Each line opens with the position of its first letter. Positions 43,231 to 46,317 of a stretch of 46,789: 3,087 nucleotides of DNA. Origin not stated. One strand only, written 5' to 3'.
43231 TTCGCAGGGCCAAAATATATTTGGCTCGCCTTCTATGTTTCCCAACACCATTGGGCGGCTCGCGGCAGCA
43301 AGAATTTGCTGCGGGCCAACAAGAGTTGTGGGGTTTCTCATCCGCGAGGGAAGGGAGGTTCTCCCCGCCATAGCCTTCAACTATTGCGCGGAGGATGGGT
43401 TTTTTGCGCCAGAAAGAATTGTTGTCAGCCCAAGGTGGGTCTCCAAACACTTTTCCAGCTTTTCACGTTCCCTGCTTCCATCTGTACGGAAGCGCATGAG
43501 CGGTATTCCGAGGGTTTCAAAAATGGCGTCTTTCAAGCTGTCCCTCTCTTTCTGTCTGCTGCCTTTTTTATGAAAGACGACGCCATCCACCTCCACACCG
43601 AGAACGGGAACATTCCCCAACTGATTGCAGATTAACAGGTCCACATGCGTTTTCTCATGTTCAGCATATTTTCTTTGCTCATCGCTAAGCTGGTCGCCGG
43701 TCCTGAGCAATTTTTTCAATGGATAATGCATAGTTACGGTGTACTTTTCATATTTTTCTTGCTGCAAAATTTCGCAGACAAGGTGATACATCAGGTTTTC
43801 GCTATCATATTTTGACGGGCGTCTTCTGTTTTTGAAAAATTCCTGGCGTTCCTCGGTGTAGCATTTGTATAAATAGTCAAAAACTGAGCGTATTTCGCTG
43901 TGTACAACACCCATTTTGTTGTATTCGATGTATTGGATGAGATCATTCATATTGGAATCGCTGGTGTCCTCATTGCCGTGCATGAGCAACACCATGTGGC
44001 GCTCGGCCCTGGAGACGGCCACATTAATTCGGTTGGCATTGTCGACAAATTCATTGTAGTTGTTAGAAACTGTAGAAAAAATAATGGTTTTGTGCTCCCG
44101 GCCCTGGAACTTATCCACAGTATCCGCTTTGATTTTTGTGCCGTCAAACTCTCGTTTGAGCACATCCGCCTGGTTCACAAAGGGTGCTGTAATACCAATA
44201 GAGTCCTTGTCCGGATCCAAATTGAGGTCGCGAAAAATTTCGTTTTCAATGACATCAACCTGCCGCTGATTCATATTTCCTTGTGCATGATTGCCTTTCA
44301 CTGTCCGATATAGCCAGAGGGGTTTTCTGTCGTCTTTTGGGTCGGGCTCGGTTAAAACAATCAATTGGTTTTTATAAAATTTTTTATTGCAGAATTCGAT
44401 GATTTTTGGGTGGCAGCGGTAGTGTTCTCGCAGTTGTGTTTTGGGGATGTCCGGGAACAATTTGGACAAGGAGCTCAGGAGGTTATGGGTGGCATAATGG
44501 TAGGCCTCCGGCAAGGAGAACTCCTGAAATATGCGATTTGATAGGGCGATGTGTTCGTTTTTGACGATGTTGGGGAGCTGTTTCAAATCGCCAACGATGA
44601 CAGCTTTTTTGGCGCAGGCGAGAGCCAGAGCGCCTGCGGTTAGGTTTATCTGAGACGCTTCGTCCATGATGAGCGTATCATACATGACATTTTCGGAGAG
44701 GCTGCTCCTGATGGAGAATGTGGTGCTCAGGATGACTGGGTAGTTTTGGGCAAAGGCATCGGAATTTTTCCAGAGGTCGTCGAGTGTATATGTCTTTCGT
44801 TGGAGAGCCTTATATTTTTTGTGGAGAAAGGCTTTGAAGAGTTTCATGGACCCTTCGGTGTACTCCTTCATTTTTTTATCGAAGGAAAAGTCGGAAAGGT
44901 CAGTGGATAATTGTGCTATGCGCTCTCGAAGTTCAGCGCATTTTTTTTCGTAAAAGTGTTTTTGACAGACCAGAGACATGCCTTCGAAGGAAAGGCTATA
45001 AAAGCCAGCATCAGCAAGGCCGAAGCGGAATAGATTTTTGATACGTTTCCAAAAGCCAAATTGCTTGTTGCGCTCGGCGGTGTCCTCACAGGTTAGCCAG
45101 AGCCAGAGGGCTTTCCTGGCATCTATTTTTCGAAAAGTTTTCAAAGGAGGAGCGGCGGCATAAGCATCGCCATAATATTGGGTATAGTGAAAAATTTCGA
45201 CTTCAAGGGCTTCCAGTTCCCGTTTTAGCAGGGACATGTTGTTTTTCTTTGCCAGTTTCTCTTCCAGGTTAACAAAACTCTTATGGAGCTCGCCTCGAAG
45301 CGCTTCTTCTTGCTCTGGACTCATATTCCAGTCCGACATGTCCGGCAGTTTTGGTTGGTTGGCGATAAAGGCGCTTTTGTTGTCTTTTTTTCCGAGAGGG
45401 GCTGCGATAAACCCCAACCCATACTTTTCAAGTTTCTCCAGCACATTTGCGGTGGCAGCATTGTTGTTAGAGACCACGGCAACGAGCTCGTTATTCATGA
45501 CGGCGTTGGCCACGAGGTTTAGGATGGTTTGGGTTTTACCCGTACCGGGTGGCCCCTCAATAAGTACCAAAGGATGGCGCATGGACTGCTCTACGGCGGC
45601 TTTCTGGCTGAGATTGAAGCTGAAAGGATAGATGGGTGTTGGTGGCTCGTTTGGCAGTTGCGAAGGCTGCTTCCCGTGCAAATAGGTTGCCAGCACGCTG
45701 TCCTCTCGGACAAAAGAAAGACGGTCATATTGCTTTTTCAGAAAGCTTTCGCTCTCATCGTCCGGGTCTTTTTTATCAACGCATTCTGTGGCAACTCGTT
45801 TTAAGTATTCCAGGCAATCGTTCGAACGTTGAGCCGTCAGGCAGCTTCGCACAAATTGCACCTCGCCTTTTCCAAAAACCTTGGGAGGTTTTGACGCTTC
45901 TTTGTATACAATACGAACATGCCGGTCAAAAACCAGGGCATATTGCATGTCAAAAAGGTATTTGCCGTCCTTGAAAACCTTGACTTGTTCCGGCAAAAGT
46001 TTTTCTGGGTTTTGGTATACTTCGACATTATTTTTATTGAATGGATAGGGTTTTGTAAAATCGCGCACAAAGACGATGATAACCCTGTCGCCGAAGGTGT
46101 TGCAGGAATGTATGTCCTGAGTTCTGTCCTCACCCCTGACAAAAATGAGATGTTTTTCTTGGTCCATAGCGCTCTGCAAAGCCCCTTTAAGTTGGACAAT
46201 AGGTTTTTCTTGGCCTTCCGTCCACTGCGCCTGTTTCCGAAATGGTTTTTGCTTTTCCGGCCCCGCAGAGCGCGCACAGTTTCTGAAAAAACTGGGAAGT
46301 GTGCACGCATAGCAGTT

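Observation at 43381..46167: Isolated AT-rich helicase-nuclease fusion: candidate single-gene defence module with an unassigned N-terminal domain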

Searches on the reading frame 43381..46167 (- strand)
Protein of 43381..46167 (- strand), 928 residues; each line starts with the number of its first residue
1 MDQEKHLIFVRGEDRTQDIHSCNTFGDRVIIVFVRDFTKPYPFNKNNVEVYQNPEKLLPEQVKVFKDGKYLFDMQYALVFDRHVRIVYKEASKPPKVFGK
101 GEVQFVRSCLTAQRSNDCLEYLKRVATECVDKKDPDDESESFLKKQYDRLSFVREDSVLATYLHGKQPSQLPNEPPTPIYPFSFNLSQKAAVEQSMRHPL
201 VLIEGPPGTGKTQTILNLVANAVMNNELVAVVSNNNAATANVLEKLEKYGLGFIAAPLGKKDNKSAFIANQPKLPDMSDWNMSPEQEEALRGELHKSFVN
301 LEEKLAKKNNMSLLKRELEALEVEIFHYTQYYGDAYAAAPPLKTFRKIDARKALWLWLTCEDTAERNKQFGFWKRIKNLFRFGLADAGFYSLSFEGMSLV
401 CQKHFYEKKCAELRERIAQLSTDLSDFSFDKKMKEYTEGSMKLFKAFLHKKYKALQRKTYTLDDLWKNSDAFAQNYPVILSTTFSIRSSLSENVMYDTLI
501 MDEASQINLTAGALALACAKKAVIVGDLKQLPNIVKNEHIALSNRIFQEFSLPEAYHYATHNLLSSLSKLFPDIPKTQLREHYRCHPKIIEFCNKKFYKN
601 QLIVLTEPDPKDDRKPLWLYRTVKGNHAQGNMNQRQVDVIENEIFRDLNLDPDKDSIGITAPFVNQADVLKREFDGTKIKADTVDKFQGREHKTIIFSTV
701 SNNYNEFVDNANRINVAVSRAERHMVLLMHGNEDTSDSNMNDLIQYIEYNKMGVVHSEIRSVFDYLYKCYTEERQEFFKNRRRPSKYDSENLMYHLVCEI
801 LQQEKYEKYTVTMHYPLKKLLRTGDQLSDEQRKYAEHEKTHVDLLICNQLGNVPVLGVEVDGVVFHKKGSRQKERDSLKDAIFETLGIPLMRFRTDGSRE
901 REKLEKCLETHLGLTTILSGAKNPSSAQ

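Call 3: search_protein_families(library=pfam, proteins=[window:43381-46167:-], max_evalue=1)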
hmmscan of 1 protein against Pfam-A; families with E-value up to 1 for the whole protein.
window:43381-46167:- (928 aa): 25 families
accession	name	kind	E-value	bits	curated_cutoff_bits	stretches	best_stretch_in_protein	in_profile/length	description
PF13087.12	AAA_12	-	1.8e-26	93.4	27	1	563-728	5-191/195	AAA domain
PF13086.12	AAA_11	-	4.7e-24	86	27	1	184-537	2-256/257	AAA domain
PF10881.14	DUF2726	-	5.2e-14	52.5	24.7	1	787-906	6-121/126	Protein of unknown function (DUF2726)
PF13245.12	AAA_19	-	1.6e-12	48.2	25.1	2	188-248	1-63/134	AAA domain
PF13604.12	AAA_30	-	9.2e-10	39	27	1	185-244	3-63/191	AAA domain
PF01443.25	Viral_helicase1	-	1.4e-08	35.3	21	1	484-570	48-139/228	Viral superfamily 1 RNA helicase core domain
PF00580.27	UvrD-helicase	-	7.4e-06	26.3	23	1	185-530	2-250/271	UvrD/REP helicase N-terminal domain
PF09848.15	SLFN-g3_helicase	-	4.1e-05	23.5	24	1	200-248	3-53/354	Schlafen group 3, DNA/RNA helicase domain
PF20720.3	nSTAND3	-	7.5e-05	22.9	27.2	1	189-239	8-58/155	Novel STAND NTPase 3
PF13538.12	UvrD_C_2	-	0.00066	19.9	27.4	1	681-727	4-51/52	UvrD-like helicase C-terminal domain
PF04851.21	ResIII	-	0.001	19.4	22.5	1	190-250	10-77/164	Type III restriction enzyme, res subunit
PF00270.35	DEAD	-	0.0028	17.8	26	1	188-251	4-70/167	DEAD/DEAH box helicase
PF02562.22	PhoH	-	0.0038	17.2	27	1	185-239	6-60/205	PhoH-like protein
PF25199.1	nSTAND_NTPase5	-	0.0099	16.1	34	1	188-248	30-92/145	Novel STAND NTPase 5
PF13191.12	AAA_16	-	0.013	16.4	32.6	1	194-257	18-85/167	AAA ATPase domain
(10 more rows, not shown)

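Call 4: search_protein_families(library=padloc, proteins=[window:43381-46167:-], max_evalue=1)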
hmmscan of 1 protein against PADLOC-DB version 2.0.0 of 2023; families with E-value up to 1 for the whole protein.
window:43381-46167:- (928 aa): 14 families
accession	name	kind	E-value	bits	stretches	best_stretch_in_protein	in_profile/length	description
PDLC03920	MkoA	-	3.8e-50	169.2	1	135-727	565-1072/1112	-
PDLC03924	MkoC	-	2.3e-48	163.1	2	460-727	625-940/1136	-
PDLC05009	PDC-S37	-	2.4e-41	139.6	3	476-694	917-1132/1550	-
PDLC03921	MkoA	-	5.5e-37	125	2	492-751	1293-1590/1607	-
PDLC02194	Hhe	-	4.1e-24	82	2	406-678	1293-1554/1911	-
PDLC01734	typeIV_RecD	-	2.8e-08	30.5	2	184-231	340-386/763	RecD_0_IVD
PDLC00117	GajB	-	8.5e-07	25.8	2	185-251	17-84/604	UrvD helicase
PDLC04140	mad8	-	4e-06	24.6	1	198-322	27-144/314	mads_8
PDLC02895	DpdJ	-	0.00013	17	2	495-548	192-248/2112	DpdJ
PDLC04476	PDC-M16A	-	0.0011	15.4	1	519-552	165-199/691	-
PDLC05065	PDC-S68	-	0.0013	14.5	1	488-534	697-745/1221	-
PDLC00915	TRIP13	-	0.019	12.4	1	184-217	49-82/302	TRIP13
PDLC00112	GajB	-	0.022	11.3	1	201-250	21-73/581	UrvD helicase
PDLC04361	PDC-M04B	-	0.026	12.6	1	741-804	7-71/125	-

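Call 5: search_protein_families(library=ncbifam, proteins=[window:43381-46167:-], max_evalue=1)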
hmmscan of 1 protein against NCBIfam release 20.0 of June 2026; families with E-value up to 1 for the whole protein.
window:43381-46167:- (928 aa): 14 families
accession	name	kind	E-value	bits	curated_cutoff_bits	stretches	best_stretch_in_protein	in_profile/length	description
TIGR00376.1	TIGR00376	hypoth_equivalog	2.5e-48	165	348.9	2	453-750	322-630/639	IGHMBP2 family helicase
NF058533.1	antiphage_ProA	equivalog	1.6e-37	128.7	1500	2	469-690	1276-1491/1903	anti-phage protein ProA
NF042953.1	Hhe_antiphage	equivalog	1.3e-33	115.6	2000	2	466-683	1251-1460/1797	DUF4011 domain-containing anti-phage protein Hhe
NF040671.1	PLuB_AAA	exception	1.2e-29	102.5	999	3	491-603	958-1074/1256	PLuB system helicase-like protein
TIGR01448.2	helicase_RecD2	equivalog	6.7e-11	41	500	2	183-224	316-357/713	SF1B family DNA helicase RecD2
TIGR01447.1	recD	equivalog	1.7e-08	33.5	310.15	2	159-224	120-189/597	exodeoxyribonuclease V subunit alpha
NF008127.0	PRK10875.1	equivalog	0.0089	14.6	671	1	188-225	161-198/619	exodeoxyribonuclease V subunit alpha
NF041000.1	ATPase_ComGA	equivalog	0.016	14.2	300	1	184-226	112-156/267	competence type IV pilus ATPase ComGA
TIGR03499.1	FlhF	equivalog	0.033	14.2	174.15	1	187-233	186-235/286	flagellar biosynthesis GTPase FlhF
TIGR00041.1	DTMP_kinase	equivalog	0.044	13.5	83.25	1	199-236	5-41/196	dTMP kinase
NF004629.0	PRK05973.1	equivalog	0.046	12.7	156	1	198-251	64-116/237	DNA helicase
TIGR00635.1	ruvB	equivalog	0.056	12.5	299.05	1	185-229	17-59/305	Holliday junction branch migration DNA helicase RuvB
TIGR03922.1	T7SS_EccA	equivalog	0.12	10.9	466.65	1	191-221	307-334/557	type VII secretion AAA-ATPase EccA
NF005115.0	PRK06547.1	equivalog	0.14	11.6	173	1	190-221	7-38/172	hypothetical protein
